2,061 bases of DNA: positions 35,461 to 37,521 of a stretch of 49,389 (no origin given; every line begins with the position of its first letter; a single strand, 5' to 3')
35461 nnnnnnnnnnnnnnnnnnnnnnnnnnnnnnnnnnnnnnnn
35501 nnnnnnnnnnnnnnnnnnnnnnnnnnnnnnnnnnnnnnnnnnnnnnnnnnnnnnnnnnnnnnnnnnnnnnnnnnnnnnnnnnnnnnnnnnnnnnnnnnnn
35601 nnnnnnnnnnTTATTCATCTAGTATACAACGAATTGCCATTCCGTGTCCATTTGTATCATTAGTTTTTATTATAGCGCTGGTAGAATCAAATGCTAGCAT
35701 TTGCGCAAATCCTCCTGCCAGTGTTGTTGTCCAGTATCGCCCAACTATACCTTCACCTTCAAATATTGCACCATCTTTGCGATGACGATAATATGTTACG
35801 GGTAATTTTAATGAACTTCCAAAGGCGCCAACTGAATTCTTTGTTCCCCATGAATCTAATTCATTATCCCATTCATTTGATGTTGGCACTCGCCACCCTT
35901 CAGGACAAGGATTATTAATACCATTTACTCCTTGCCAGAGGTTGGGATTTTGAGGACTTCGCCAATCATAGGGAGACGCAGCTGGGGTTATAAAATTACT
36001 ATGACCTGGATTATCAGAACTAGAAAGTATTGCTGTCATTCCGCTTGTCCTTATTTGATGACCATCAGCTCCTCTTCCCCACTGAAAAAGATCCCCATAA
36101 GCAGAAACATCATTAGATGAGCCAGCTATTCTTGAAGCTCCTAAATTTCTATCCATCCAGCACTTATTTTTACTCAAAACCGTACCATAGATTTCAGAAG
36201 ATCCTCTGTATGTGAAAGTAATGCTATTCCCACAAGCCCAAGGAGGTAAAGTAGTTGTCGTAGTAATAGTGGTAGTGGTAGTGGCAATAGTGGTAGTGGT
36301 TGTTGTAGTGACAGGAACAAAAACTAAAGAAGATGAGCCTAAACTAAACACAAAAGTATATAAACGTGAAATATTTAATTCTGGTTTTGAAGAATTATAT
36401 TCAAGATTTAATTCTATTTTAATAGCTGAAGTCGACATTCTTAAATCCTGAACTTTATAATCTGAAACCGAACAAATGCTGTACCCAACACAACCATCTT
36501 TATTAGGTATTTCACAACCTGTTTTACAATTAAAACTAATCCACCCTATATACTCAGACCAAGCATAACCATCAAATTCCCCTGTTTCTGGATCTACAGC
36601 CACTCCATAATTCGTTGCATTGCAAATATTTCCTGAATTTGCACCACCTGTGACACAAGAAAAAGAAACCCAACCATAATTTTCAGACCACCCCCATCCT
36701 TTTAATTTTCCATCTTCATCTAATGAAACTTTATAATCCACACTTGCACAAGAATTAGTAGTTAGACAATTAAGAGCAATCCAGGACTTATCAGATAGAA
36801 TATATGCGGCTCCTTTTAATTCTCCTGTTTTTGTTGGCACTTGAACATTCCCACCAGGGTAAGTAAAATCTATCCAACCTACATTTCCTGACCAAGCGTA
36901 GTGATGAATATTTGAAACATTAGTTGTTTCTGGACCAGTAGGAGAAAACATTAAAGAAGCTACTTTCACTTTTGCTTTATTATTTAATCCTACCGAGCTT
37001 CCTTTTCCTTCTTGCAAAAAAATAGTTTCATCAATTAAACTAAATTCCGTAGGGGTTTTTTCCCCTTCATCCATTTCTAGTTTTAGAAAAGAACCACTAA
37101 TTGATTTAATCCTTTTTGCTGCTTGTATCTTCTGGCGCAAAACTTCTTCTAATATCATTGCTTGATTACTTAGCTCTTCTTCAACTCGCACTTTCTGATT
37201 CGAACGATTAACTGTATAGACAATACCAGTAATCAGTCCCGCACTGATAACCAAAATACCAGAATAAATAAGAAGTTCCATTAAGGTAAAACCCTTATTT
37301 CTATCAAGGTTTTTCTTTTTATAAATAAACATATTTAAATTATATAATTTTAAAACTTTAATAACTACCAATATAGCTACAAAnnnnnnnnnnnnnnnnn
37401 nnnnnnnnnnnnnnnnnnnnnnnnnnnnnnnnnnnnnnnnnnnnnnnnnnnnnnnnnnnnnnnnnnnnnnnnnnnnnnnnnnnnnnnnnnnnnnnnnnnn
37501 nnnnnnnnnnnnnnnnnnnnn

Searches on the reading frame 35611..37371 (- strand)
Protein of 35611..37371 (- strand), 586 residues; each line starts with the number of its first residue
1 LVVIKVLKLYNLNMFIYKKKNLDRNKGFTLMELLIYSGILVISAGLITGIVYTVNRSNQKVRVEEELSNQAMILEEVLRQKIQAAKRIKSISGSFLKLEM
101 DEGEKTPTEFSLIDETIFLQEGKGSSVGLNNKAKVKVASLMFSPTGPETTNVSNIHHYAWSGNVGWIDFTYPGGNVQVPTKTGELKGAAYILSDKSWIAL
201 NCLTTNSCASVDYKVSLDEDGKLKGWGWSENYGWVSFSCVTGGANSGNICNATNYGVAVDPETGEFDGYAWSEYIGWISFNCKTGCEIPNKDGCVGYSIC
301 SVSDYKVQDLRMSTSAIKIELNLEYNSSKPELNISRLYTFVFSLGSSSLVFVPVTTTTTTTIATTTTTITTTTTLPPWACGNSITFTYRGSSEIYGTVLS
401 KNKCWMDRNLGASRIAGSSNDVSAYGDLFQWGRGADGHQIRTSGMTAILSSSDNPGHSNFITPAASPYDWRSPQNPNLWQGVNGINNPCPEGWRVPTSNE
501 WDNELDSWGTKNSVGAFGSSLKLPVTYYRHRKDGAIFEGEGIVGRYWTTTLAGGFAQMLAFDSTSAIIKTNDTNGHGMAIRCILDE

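Call 49: search_protein_families(library=pfam, proteins=[window:35611-37371:-], max_evalue=0.001)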
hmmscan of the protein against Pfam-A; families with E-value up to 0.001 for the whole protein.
window:35611-37371:- (586 aa): 2 families
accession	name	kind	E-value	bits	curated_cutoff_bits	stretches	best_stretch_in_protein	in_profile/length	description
PF09603.15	Fib_succ_major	-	3.3e-09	37.7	33.9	1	402-505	5-81/187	Fibrobacter succinogenes major domain (Fib_succ_major)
PF07963.17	N_methyl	-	0.00079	19.3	21.2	0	24-47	3-26/27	Prokaryotic N-terminal methylation motif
